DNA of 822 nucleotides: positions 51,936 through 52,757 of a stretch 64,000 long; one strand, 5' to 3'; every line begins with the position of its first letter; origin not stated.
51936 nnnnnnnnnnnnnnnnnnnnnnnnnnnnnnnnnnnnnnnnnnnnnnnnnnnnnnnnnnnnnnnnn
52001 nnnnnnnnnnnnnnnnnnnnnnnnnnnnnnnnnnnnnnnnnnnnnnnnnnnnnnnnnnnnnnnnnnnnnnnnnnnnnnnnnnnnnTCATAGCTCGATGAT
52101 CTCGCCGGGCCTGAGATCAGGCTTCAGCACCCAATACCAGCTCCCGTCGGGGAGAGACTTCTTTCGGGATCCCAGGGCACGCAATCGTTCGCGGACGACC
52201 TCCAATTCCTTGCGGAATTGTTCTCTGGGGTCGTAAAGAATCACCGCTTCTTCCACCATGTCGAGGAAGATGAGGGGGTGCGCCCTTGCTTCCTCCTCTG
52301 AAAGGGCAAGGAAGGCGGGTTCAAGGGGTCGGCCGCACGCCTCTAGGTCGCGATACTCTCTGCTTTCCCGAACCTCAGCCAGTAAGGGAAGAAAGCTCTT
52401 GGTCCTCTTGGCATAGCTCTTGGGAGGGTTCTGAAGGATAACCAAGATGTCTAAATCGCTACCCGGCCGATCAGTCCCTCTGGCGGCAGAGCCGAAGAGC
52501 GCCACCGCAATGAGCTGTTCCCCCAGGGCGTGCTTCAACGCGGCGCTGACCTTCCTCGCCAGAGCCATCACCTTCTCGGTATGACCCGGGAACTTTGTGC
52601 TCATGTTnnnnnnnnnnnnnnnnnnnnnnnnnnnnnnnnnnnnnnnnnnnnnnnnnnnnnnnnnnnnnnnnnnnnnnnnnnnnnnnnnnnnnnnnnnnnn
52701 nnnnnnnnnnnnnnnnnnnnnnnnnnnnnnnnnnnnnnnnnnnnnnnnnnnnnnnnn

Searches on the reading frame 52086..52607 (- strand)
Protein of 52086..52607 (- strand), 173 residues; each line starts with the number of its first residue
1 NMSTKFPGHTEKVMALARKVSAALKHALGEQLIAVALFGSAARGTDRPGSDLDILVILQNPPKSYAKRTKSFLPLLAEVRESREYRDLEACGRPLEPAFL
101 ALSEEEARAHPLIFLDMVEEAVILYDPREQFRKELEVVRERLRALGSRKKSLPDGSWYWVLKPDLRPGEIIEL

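Call 5: search_protein_families(library=pfam, proteins=[window:52086-52607:-], max_evalue=0.01)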
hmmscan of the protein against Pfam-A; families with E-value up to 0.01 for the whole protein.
window:52086-52607:- (173 aa): 4 families
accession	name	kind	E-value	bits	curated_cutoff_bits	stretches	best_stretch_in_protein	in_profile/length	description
PF01909.29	NTP_transf_2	-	1.4e-09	38.7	21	1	20-70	4-47/93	Nucleotidyltransferase domain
PF18765.7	Polbeta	-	2.3e-07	31.3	26.9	1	30-64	11-45/93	Polymerase beta, Nucleotidyltransferase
PF22600.2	MTPAP-like_central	-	1.7e-05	25.3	27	1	10-81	19-88/139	Poly(A) RNA polymerase, mitochondrial-like, central palm domain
PF03445.19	DUF294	-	0.0051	17.1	21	0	15-96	30-106/138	Putative nucleotidyltransferase DUF294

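Call 16: find_homologous_proteins(query=window:52086-52607:-, max_evalue=0.00001)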
Query window:52086-52607:- (173 aa): 45 proteins with E <= 0.00001 among 488 candidates.
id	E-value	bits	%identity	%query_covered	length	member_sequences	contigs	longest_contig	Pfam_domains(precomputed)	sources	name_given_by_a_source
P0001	3.0e-97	341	99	93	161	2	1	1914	PF18765.8,PF01909.30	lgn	-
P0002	8.8e-76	271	72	99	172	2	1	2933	PF18765.8,PF22600.3,PF01909.30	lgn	-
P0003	6.9e-72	259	78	92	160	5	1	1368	PF18765.8,PF01909.30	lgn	-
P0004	1.1e-71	258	75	93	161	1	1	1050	PF18765.8,PF01909.30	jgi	-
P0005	9.1e-62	226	64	96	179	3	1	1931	PF18765.8,PF01909.30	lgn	-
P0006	1.7e-51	192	58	93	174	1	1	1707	PF18765.8,PF01909.30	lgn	-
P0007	2.5e-51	192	58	94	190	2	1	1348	PF18765.8,PF01909.30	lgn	-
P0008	6.6e-51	191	54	99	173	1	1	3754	PF18765.8,PF01909.30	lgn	-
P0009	9.6e-51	190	57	94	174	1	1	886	PF18765.8,PF01909.30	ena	-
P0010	2.1e-48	182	55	95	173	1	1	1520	PF18765.8,PF01909.30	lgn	-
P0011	2.5e-43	166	56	82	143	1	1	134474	PF18765.8,PF01909.30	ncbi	-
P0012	2.4e-37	146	50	88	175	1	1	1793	PF18765.8,PF01909.30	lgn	-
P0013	9.1e-36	141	72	54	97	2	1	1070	PF18765.8,PF22600.3,PF01909.30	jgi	-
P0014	1.5e-29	121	42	91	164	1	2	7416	PF18765.8,PF22600.3,PF01909.30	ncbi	-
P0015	4.0e-29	120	47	94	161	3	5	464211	PF18765.8,PF01909.30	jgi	jgi:hypothetical protein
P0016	3.0e-27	114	43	96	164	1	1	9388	PF18765.8,PF01909.30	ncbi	-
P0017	9.4e-27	112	43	96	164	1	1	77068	PF18765.8,PF01909.30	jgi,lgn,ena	-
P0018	1.1e-26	112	44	87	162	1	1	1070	PF18765.8,PF01909.30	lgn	-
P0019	1.6e-26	111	40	84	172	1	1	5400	PF18765.8,PF22600.3,PF01909.30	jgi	jgi:predicted nucleotidyltransferase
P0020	4.6e-26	110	44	96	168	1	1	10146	PF18765.8,PF01909.30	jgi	jgi:hypothetical protein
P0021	6.5e-26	109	43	92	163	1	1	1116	PF18765.8,PF01909.30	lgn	-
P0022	3.5e-25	107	38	98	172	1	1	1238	PF18765.8,PF01909.30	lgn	-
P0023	1.4e-24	105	43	96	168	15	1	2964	PF18765.8,PF01909.30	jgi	jgi:predicted nucleotidyltransferase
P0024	1.6e-24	105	41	95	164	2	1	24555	PF18765.8,PF01909.30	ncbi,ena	-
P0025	2.1e-24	104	40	96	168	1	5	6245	PF18765.8,PF01909.30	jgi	jgi:predicted nucleotidyltransferase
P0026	6.3e-24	103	42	91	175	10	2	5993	PF18765.8,PF01909.30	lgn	-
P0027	8.3e-24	102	42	89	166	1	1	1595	PF18765.8,PF01909.30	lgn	-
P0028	2.2e-23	101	42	94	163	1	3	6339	PF18765.8,PF01909.30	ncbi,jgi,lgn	-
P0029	9.4e-23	99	41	93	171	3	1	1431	PF18765.8,PF01909.30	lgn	-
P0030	1.8e-22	98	40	95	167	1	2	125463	PF18765.8,PF01909.30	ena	-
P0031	1.9e-22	98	40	95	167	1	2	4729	PF18765.8,PF01909.30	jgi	-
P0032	2.1e-22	98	35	92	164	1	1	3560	PF01909.30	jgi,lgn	jgi:hypothetical protein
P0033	2.2e-22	98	38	95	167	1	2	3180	PF18765.8,PF01909.30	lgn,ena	-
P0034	2.3e-22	98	38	95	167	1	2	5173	PF18765.8,PF01909.30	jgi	-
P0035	2.3e-22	98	40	95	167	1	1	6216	PF18765.8,PF01909.30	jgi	-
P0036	2.6e-22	98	40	95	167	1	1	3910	PF18765.8,PF01909.30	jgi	-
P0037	5.9e-22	96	40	95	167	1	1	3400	PF18765.8,PF01909.30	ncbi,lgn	ncbi:nucleotidyltransferase domain-containing protein [Fervidibacter sacchari]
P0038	6.1e-22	96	40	95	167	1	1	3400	PF18765.8,PF01909.30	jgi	-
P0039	1.6e-21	95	39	95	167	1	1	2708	PF18765.8,PF01909.30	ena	-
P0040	1.6e-21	95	42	91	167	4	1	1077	PF18765.8,PF01909.30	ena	-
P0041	3.6e-21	94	41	89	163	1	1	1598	PF18765.8,PF01909.30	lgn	-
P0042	4.3e-21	94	40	95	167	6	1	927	PF18765.8,PF01909.30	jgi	-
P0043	6.5e-21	93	40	95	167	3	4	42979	PF18765.8,PF01909.30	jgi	-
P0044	3.3e-20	91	38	95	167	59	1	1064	PF18765.8,PF03445.20,PF01909.30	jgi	jgi:predicted nucleotidyltransferase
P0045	7.7e-20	89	38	95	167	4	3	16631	PF18765.8,PF03445.20,PF01909.30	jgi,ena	jgi:predicted nucleotidyltransferase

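Call 17: find_encoding_contigs(protein=P0011, flank=10000, max_places=3)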
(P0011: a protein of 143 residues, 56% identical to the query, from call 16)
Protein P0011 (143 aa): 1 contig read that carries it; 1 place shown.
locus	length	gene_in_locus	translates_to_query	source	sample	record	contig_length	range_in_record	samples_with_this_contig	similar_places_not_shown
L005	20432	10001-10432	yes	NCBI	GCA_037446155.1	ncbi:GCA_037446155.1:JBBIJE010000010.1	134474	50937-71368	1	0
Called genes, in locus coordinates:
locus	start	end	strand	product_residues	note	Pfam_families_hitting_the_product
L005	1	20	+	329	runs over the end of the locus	PF04041:Glyco_hydro_130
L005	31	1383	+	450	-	PF13439:Glyco_transf_4, PF13579:Glyco_trans_4_4 (weak), PF00534:Glycos_transf_1, PF13692:Glyco_trans_1_4, PF01050:MannoseP_isomer, PF07883:Cupin_2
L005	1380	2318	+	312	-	PF04041:Glyco_hydro_130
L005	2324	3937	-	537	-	PF13231:PMT_2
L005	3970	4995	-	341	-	-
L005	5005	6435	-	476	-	PF03062:MBOAT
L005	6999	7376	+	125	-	-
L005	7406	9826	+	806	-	PF01590:GAF (weak), PF13185:GAF_2 (weak), PF00211:Guanylate_cyc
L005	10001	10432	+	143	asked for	PF01909:NTP_transf_2, PF18765:Polbeta (weak)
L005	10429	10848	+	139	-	PF05168:HEPN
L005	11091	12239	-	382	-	PF02156:Glyco_hydro_26 (weak)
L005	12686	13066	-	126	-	PF20205:DUF6567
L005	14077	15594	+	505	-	-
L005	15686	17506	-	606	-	PF02771:Acyl-CoA_dh_N, PF02770:Acyl-CoA_dh_M, PF00441:Acyl-CoA_dh_1, PF08028:Acyl-CoA_dh_2 (faint), PF22924:ACOX_C_alpha1, PF12806:Acyl-CoA_dh_C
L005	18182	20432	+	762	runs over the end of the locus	PF04879:Molybdop_Fe4S4, PF00384:Molybdopterin, PF01568:Molydop_binding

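Call 18: find_encoding_contigs(protein=P0002, flank=10000, max_places=3)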
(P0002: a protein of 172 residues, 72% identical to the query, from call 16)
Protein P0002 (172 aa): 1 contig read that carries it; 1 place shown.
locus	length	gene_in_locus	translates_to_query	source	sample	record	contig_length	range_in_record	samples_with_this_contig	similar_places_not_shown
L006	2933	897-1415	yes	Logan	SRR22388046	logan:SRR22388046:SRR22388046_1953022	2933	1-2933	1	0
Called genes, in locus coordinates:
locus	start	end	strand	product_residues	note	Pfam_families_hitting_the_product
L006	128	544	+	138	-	PF04255:DUF433 (faint)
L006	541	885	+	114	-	PF18478:PIN_10 (weak), PF18480:DUF5615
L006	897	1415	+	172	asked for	PF22600:MTPAP-like_central (weak), PF01909:NTP_transf_2, PF18765:Polbeta (weak)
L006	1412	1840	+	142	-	PF05168:HEPN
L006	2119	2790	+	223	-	PF08334:T2SSG (faint)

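Call 27: find_encoding_contigs(protein=P0026, flank=6000, max_places=4)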
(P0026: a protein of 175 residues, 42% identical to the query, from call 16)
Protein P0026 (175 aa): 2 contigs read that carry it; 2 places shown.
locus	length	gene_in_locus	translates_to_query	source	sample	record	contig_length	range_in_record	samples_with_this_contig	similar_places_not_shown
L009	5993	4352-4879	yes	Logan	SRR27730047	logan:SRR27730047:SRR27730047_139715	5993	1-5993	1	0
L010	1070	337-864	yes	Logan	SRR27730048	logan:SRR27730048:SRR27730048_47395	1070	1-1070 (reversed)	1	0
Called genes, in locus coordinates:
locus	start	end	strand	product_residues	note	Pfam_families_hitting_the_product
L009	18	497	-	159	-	PF10648:Gmad2 (weak)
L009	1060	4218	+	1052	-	PF01590:GAF, PF13185:GAF_2, PF01590:GAF, PF13185:GAF_2, PF13492:GAF_3, PF00989:PAS (faint), PF00512:HisKA, PF02518:HATPase_c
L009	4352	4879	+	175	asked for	PF01909:NTP_transf_2, PF18765:Polbeta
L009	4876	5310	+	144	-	PF05168:HEPN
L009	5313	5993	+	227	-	?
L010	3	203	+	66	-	?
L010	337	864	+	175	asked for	PF01909:NTP_transf_2, PF18765:Polbeta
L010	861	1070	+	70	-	?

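Call 28: search_protein_families(library=pfam, proteins=[L009:5313-5993:+, L009:4876-5310:+, L006:2119-2790:+, L006:1412-1840:+], max_evalue=0.01)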
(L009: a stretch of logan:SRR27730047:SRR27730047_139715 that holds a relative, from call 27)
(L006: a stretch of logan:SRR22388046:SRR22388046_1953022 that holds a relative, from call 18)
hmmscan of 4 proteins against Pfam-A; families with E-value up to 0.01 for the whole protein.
L009:5313-5993:+ (227 aa): 1 family
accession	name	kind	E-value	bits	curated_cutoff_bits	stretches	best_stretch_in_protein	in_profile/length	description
PF01177.27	Asp_Glu_race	-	4.5e-20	72.8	31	1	22-214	21-211/211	Asp/Glu/Hydantoin racemase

L009:4876-5310:+ (144 aa): 1 family
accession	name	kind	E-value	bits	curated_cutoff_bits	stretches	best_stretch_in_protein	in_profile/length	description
PF05168.19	HEPN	-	1.3e-20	74.2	22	1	8-134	2-116/117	HEPN domain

L006:2119-2790:+ (223 aa): 2 families
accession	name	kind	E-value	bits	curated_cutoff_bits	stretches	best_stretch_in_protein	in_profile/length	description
PF08334.16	T2SSG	-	1.4e-05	25.6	21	1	152-201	53-98/108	Type II secretion system (T2SS), protein G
PF07963.17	N_methyl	-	1.7e-05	24.6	21.2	1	8-33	1-26/27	Prokaryotic N-terminal methylation motif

L006:1412-1840:+ (142 aa): 1 family
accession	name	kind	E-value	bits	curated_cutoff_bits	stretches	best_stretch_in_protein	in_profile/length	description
PF05168.19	HEPN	-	6.6e-15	55.7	22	1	8-132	2-115/117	HEPN domain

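Call 32: find_encoding_contigs(protein=P0008, flank=6000, max_places=3)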
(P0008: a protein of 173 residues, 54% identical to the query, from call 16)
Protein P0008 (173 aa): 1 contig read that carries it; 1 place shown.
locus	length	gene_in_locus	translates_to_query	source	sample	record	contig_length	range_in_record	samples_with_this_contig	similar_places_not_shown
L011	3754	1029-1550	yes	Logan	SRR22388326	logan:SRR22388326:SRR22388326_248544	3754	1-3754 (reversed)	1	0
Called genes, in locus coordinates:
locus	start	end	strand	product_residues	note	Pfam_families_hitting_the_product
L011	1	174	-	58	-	?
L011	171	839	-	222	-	PF02348:CTP_transf_3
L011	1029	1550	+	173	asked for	PF01909:NTP_transf_2, PF18765:Polbeta (weak)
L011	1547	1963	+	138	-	PF05168:HEPN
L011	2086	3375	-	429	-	PF09903:DUF2130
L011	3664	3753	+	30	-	?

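Call 33: find_encoding_contigs(protein=P0015, flank=8000, max_places=3)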
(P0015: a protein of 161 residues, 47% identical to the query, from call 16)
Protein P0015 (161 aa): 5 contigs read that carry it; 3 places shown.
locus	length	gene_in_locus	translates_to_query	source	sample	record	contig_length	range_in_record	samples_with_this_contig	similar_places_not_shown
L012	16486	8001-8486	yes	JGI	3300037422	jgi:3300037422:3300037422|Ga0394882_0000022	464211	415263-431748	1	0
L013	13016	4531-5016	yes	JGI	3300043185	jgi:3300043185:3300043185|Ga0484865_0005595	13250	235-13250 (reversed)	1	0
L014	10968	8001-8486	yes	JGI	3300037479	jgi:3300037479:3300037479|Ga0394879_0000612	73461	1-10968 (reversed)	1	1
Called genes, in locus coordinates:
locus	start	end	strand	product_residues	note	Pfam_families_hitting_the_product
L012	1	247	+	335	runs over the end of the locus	PF08240:ADH_N, PF00107:ADH_zinc_N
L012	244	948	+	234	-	PF00561:Abhydrolase_1 (faint), PF12146:Hydrolase_4 (faint), PF20408:Abhydrolase_11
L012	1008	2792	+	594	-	PF01321:Creatinase_N, PF16189:Creatinase_N_2, PF00557:Peptidase_M24, PF16188:Peptidase_M24_C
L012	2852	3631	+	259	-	PF00378:ECH_1, PF16113:ECH_2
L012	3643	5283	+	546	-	PF01019:G_glu_transpept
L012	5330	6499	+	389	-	PF01546:Peptidase_M20, PF07687:M20_dimer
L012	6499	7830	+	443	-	PF00202:Aminotran_3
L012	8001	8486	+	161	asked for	PF01909:NTP_transf_2, PF18765:Polbeta (weak)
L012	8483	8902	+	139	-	PF05168:HEPN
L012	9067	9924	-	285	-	PF00561:Abhydrolase_1, PF12146:Hydrolase_4 (weak), PF12697:Abhydrolase_6, PF03096:Ndr (faint)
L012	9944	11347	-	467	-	-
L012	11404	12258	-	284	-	PF08543:Phos_pyr_kin, PF00294:PfkB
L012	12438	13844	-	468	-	PF00202:Aminotran_3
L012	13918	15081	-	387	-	PF05977:MFS_3, PF07690:MFS_1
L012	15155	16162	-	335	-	PF00005:ABC_tran, PF08352:oligo_HPY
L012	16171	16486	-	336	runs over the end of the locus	PF00005:ABC_tran, PF13304:AAA_21 (weak), PF08352:oligo_HPY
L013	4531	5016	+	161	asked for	PF01909:NTP_transf_2, PF18765:Polbeta (weak)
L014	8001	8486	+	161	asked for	PF01909:NTP_transf_2, PF18765:Polbeta (weak)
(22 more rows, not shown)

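Call 40: search_protein_families(library=ncbifam, proteins=[window:52086-52607:-], max_evalue=0.01)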
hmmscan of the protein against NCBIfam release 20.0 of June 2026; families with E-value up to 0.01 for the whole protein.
window:52086-52607:- (173 aa): 15 families
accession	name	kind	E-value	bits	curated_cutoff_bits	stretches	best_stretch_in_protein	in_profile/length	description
NF012212.1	ANT_9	subfamily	2.3e-08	33.6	340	1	17-89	6-80/249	aminoglycoside nucleotidyltransferase ANT(9)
NF010309.0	PRK13746.1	subfamily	3.3e-08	33.2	193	1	12-89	8-87/263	aminoglycoside adenylyltransferase family protein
NF047752.1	MntA_antitoxin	equivalog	1e-07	31.8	60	1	31-68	6-42/106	type VII toxin-antitoxin system MntA family adenylyltransferase antitoxin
NF033061.1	ANT_4p_I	equivalog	7.8e-07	28.9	350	1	12-61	10-59/253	ANT(4')-I family aminoglycoside nucleotidyltransferase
NF045972.1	ANT_3pp_I_Serra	equivalog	9.5e-07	28.8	500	1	20-71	15-65/261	ANT(3'')-I family aminoglycoside adenylyltransferase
NF045909.1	ANT_9_Ic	equivalog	1.4e-06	27.8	505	1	17-63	12-58/259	aminoglycoside nucleotidyltransferase ANT(9)-Ic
NF033220.1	ANT_3pp_II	equivalog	3.7e-06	26.5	400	1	19-61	9-51/258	ANT(3'')-II family aminoglycoside nucleotidyltransferase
NF053581.1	ANT_3pp_Ic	exception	5e-06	26.2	545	1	18-69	14-64/265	aminoglycoside nucleotidyltransferase ANT(3'')-Ic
NF051895.1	anti_phage_HalB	equivalog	9.7e-06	25.3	190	1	34-60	1-27/211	anti-phage Hailong system nucleotidyltransferase HalB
NF012157.0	ANT_3pp_I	equivalog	3.8e-05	23.1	375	1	19-69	9-59/256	AadA family aminoglycoside 3''-O-nucleotidyltransferase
NF000079.1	ANT_4p_Ib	exception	0.00018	21.2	500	1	17-66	18-67/256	aminoglycoside O-nucleotidyltransferase ANT(4')-Ib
NF051468.1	ANT_AadA37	exception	0.00022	20.3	550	1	20-64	19-63/265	ANT(3'')-I family aminoglycoside nucleotidyltransferase AadA37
NF012135.0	ANT_3pp_9_crypt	exception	0.00078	19.1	560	1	25-76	21-71/262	cryptic aminoglycoside nucleotidyltransferase ANT(3'')/ANT(9)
NF033127.1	ANT_3pp_AadA3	exception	0.0048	16.4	595.5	1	20-58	11-49/258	ANT(3'')-Ia family aminoglycoside nucleotidyltransferase AadA3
NF033126.1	ANT_3pp_AadA1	exception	0.0098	15.5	587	0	19-58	10-49/258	ANT(3'')-Ia family aminoglycoside nucleotidyltransferase AadA1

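Call 41: search_protein_families(library=padloc, proteins=[window:52086-52607:-], max_evalue=0.01)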
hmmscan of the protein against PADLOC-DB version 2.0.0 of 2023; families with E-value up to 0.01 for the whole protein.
window:52086-52607:- (173 aa): 11 families
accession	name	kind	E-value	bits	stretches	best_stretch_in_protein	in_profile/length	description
PDLC04903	PDC-S09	-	9.7e-14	49.6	1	10-70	4-63/108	-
PDLC04904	PDC-S09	-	6.9e-08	30.6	1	20-65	13-57/104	-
PDLC04902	PDC-S09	-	1.3e-07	29.8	1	31-63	20-52/97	-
PDLC04907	PDC-S09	-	3.5e-07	28.3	1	31-67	26-62/114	-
PDLC04906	PDC-S09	-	5.1e-07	28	1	13-67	7-59/98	-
PDLC04368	PDC-M05A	-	7.6e-07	27.1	1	11-59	87-134/201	-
PDLC04369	PDC-M05A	-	9.1e-06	23.4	1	21-58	92-129/201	-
PDLC00823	Cyclase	-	9.3e-05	20.2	1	9-81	22-90/285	oligonucleotide-cyclase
PDLC04905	PDC-S09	-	0.00044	18.5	1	34-67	23-57/101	-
PDLC04372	PDC-M05A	-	0.00076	17.8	1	11-57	56-101/167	-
PDLC00769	Cyclase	-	0.0023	15.4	1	17-73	28-92/261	oligonucleotide-cyclase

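Call 66: find_encoding_contigs(protein=P0005, flank=3000, max_places=3)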
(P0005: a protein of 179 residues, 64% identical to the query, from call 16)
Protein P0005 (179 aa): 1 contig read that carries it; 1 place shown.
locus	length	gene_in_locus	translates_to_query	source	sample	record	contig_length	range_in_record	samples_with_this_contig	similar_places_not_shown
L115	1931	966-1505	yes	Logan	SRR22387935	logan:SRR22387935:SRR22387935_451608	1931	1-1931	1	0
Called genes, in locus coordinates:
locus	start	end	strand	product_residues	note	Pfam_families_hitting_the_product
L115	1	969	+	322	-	?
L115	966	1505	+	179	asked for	PF01909:NTP_transf_2, PF18765:Polbeta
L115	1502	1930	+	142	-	PF05168:HEPN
